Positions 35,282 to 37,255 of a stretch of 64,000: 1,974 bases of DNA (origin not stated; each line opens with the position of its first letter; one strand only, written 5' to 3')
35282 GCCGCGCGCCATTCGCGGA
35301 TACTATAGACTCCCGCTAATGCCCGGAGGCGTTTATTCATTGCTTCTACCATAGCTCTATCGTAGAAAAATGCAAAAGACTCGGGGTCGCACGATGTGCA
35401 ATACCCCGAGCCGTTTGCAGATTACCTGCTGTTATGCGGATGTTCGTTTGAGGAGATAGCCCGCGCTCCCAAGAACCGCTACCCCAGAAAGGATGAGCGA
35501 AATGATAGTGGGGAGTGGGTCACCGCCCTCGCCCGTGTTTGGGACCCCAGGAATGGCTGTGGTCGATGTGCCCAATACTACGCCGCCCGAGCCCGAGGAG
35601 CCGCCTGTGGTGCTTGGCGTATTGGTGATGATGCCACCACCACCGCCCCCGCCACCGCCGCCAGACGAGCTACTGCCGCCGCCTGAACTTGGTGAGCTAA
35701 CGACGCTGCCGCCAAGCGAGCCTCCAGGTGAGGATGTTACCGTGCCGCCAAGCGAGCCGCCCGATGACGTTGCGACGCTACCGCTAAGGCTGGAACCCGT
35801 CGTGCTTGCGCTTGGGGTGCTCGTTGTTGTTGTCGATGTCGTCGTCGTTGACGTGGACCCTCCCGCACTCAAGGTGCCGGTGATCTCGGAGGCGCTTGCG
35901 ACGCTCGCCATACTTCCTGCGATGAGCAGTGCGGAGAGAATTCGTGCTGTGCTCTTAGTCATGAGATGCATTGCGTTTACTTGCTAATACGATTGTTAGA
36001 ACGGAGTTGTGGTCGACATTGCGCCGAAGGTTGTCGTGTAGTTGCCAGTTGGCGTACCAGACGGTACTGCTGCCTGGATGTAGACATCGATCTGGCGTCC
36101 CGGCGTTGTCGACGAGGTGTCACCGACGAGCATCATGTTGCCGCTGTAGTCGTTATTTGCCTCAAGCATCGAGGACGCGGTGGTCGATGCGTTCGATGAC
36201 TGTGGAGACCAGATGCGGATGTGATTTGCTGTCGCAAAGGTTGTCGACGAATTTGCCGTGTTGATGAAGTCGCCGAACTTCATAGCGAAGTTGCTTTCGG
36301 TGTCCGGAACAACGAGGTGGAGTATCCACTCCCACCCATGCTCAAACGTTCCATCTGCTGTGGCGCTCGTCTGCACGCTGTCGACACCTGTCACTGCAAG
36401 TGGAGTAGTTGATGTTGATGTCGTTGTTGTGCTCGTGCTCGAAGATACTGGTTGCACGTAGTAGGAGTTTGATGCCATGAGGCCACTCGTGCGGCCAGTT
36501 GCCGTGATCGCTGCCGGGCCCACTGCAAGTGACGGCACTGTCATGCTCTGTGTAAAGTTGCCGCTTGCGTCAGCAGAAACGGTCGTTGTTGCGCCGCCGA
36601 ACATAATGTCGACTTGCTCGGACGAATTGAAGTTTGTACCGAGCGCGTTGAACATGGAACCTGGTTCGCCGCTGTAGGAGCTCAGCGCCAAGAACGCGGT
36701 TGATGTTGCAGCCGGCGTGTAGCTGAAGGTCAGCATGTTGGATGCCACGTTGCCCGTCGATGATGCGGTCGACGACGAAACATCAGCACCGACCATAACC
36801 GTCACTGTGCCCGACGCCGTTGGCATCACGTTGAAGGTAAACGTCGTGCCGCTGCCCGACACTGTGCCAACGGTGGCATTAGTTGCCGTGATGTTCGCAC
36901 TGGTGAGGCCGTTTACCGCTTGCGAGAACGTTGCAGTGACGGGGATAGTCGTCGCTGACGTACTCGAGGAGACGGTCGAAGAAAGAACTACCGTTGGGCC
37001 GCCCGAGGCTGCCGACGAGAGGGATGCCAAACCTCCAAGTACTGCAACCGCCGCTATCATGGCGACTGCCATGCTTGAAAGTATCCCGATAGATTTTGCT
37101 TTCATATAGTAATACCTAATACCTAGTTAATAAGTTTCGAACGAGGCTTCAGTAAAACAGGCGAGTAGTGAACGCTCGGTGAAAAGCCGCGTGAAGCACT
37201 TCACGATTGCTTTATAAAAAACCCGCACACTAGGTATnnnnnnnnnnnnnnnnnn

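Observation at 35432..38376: Sortase locus with a non-canonical VPNTG sorting signal and Ser/Thr/Gly-rich surface proteins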

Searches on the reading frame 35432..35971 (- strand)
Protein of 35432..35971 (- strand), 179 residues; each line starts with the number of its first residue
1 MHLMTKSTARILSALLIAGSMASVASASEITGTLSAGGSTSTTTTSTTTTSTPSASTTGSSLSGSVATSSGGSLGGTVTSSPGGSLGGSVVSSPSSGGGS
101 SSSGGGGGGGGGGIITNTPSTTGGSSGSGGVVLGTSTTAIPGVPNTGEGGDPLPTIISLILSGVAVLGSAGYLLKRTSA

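Call 3: search_protein_families(library=pfam, proteins=[window:35432-35971:-], max_evalue=0.01)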
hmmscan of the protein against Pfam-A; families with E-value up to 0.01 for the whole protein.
window:35432-35971:- (179 aa): 0 families

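Call 4: search_protein_families(library=ncbifam, proteins=[window:35432-35971:-], max_evalue=0.01)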
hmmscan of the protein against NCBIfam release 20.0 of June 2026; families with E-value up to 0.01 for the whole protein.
window:35432-35971:- (179 aa): 0 families

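Call 50: search_protein_families(library=ncbifam, proteins=[window:35432-35971:-], max_evalue=10)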
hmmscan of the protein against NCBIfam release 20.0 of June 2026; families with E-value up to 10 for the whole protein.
window:35432-35971:- (179 aa): 2 families
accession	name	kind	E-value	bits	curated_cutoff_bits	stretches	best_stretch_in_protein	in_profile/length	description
NF008871.0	PRK11907.1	equivalog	2.4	6.1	1266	1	4-70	6-71/814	bifunctional 2',3'-cyclic-nucleotide 2'-phosphodiesterase/3'-nucleotidase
NF049864.1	lipo_LppU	equivalog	8.8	6.2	135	0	9-79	10-82/199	LppU family putative lipoprotein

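Call 51: search_protein_families(library=pfam, proteins=[window:35432-35971:-], max_evalue=10)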
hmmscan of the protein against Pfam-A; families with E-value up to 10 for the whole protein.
window:35432-35971:- (179 aa): 0 families

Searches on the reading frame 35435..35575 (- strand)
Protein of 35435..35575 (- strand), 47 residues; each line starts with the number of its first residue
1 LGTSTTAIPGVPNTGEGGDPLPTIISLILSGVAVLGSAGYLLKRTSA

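Call 37: find_homologous_proteins(query=A2, max_evalue=0.001)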
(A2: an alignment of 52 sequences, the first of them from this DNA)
Query A2 (52 sequences) (47 aa, profile of the alignment): 33 proteins with E <= 0.001 among 2582 candidates.
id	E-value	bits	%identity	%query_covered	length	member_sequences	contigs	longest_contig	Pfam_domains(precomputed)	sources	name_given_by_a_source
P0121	2.4e-15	73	31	68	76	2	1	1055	-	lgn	-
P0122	3.8e-15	73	50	89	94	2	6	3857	-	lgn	-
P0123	4.8e-15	72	50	77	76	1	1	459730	-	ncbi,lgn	-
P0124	1.8e-14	71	44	83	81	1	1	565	-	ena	-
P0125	4.3e-14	69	47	32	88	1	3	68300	-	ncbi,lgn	-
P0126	4.5e-14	69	40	74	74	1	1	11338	-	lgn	-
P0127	7.0e-14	69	75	17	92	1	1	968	-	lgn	-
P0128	9.9e-14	68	50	72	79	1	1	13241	-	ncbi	-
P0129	1.1e-13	68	45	94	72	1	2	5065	-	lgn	-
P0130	1.3e-13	68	28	68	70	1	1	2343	-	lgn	-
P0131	1.9e-13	67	43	72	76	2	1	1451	-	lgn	-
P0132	2.4e-13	67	39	77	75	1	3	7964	-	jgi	jgi:hypothetical protein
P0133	3.7e-13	66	38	68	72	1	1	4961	-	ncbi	-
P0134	4.7e-13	66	45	66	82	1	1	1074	-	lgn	-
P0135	5.9e-13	66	33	64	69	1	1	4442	-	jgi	jgi:hypothetical protein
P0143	8.2e-12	62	34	87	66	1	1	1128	-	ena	-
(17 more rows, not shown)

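Call 50: search_protein_families(library=ncbifam, proteins=[P0123, P0143], max_evalue=10)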
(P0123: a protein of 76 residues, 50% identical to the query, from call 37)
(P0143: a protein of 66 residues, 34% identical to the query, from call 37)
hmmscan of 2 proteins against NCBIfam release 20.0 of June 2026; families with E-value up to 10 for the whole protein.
P0123 (76 aa): 8 families
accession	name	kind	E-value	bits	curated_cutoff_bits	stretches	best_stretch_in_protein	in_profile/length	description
NF038040.1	phero_PhrK_fam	equivalog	0.0053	17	35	1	4-32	2-30/40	PhrK family phosphatase-inhibitory pheromone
TIGR04126.1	PGF_CTERM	domain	0.084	12.6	24.5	1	62-74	15-27/28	PGF-CTERM sorting domain-containing protein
NF041742.1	WGxxGxxG_fam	subfamily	0.088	13.4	35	1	4-42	6-42/69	WGxxGxxG family protein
NF041518.1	choice_anch_Q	domain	0.088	13.1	25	1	11-34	14-38/58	choice-of-anchor Q domain-containing protein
NF058670.1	sorting_LPXTATN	domain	0.12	12.7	32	1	54-74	11-31/32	LPxTATN C-terminal sorting signal domain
NF033846.1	Rumino_NPXTG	domain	0.88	10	23.5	1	41-74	2-29/30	NPXTG-anchored protein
NF040681.2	GPS-CTERM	domain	9.8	6.5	28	1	60-74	12-26/28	GPS-CTERM domain-containing protein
TIGR04200.2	targ_of_XrtJ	subfamily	10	6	40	1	4-28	2-26/57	PExPT-CTERM protein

P0143 (66 aa): 3 families
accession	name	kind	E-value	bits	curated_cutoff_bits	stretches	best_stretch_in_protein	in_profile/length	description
NF058670.1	sorting_LPXTATN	domain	0.054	13.8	32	1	45-64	12-31/32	LPxTATN C-terminal sorting signal domain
TIGR04126.1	PGF_CTERM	domain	0.087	12.5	24.5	1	47-64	10-27/28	PGF-CTERM sorting domain-containing protein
NF033846.1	Rumino_NPXTG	domain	9.5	6.7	23.5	1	31-53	2-25/30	NPXTG-anchored protein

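Call 51: search_protein_families(library=pfam, proteins=[P0123, P0143], max_evalue=10)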
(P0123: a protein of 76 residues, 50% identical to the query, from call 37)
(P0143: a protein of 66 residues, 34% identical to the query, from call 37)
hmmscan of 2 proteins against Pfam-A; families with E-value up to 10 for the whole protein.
P0123 (76 aa): 3 families
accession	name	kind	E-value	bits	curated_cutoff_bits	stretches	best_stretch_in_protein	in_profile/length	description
PF18204.6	PGF-CTERM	-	0.021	15.2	18.8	1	60-74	9-23/23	PGF-CTERM motif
PF00746.26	Gram_pos_anchor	-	0.041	14.3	20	1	41-74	10-39/43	LPXTG cell wall anchor motif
PF19733.4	DUF6223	-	0.11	13.2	27.4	1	13-75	40-97/98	Family of unknown function (DUF6223)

P0143 (66 aa): 1 family
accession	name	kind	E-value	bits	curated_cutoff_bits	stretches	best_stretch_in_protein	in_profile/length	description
PF00746.26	Gram_pos_anchor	-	0.26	11.7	20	1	31-64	10-39/43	LPXTG cell wall anchor motif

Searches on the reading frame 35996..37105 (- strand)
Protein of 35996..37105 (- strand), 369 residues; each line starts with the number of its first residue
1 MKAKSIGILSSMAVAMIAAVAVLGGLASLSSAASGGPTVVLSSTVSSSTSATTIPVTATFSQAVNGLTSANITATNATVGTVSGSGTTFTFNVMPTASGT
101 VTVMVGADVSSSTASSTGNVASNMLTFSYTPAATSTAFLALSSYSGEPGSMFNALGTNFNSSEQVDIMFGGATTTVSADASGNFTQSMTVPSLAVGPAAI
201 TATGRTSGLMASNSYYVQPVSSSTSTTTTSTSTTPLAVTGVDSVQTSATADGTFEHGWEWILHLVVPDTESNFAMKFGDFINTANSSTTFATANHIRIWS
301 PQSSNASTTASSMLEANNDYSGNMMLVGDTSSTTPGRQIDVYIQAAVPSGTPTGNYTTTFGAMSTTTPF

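Call 3: search_protein_families(library=pfam, proteins=[window:35996-37105:-], max_evalue=0.01)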
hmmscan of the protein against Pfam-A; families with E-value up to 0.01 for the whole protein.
window:35996-37105:- (369 aa): 1 family
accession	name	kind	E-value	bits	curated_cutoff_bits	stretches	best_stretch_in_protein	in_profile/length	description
PF19078.6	Big_12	-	8.1e-07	29.7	27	1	36-128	4-101/102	Bacterial Ig-like domain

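Call 4: search_protein_families(library=ncbifam, proteins=[window:35996-37105:-], max_evalue=0.01)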
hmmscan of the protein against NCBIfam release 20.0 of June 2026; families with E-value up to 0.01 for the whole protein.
window:35996-37105:- (369 aa): 1 family
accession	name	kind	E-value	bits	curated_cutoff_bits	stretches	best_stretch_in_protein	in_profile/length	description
NF058592.1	GxPGS_dom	subfamily_domain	3.8e-06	26.8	45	1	140-185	2-48/65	PGS family Ig-like domain-containing protein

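Call 33: search_solved_structures(query=window:35996-37105:-, max_evalue=1)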
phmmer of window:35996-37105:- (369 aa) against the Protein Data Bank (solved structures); distinct sequences matched with E-value up to 1: 3.
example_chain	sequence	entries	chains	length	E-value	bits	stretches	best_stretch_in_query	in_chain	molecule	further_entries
8vur_L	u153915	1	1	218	0.053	16.1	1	80-180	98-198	003-102 Light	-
1nqb_A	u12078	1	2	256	0.23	14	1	132-213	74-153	SINGLE-CHAIN ANTIBODY FRAGMENT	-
6io1_A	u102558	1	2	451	0.38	13.3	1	198-265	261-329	Aminotransferase, class III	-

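Call 66: predict_structure(alignment_id=A3)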
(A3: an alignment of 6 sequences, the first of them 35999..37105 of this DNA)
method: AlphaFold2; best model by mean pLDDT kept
length: 369 residues; sequences in the alignment: 6
mean_pLDDT: 46.1   pTM: 0.33
mean pLDDT of the five models: 46.1, 37.4, 35.2, 33.8, 33.6
residues with pLDDT >= 90: 0; 70-90: 30; 50-70: 128; < 50: 211
segments of 3 or more residues with pLDDT < 50: 1-37, 43-51, 64-69, 108-233, 302-321, 328-335, 366-369
pLDDT, mean of each block of 10 residues (from residue 1): 31 25 29 44 45 60 50 63 63 63 52 39 46 29 26 25 27 32 33 27 25 23 25 55 69 69 68 63 61 61 43 36 50 55 75 68 50
secondary structure, 60 per line:
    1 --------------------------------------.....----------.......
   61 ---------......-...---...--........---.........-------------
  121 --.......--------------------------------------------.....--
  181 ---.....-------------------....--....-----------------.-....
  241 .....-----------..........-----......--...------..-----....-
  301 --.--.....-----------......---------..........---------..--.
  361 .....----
elements in order: E39-43 E54-60 E70-75 E77-79 E83-85 E88-95 E99-107 E123-129 E174-178 E184-188 E208-211 E214-217 E237-245 E257-266 E272-277 E280-282 E296-299 E306-310 E322-327 E337-346 E360-365

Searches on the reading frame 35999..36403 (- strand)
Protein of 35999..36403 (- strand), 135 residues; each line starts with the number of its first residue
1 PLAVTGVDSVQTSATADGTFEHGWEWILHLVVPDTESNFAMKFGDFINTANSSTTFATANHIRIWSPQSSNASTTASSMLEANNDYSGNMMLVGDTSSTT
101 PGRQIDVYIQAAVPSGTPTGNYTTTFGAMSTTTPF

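Call 43: find_homologous_proteins(query=window:35999-36403:-, max_evalue=0.001)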
Query window:35999-36403:- (135 aa): 5 proteins with E <= 0.001 among 27 candidates.
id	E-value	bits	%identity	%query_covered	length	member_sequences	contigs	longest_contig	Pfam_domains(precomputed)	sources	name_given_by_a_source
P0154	6.2e-61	222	78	100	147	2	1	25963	-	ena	-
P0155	1.5e-57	211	70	100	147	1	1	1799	-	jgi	jgi:hypothetical protein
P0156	5.5e-42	161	58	99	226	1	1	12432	PF00041.28,PF16656.12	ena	-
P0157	9.5e-41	157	59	96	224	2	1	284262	-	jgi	jgi:hypothetical protein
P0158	1.9e-28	117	45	96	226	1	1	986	PF16656.12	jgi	jgi:hypothetical protein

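Call 46: find_encoding_contigs(protein=P0157, flank=6000, max_places=2)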
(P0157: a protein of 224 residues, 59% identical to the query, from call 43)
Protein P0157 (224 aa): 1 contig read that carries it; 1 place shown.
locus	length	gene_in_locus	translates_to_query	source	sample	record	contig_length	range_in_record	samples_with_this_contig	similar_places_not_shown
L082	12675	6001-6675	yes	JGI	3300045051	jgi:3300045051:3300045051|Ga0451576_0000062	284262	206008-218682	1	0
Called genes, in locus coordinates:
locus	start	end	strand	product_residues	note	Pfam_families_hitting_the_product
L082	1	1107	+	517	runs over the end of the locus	PF02874:ATP-synt_ab_N (faint), PF00006:ATP-synt_ab, PF00306:ATP-synt_ab_C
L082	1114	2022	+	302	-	PF00231:ATP-synt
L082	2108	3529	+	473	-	PF02874:ATP-synt_ab_N, PF00006:ATP-synt_ab, PF22919:ATP-synt_VA_C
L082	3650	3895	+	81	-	PF02823:ATP-synt_DE_N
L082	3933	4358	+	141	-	-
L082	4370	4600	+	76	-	-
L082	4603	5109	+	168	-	-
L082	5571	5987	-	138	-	-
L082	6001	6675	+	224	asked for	-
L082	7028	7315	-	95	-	-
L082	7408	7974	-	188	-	PF00188:CAP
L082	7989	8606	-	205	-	PF04203:Sortase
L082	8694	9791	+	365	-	PF01926:MMR_HSR1, PF02421:FeoB_N, PF06071:YchF-GTPase_C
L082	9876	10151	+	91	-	-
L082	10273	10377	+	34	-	-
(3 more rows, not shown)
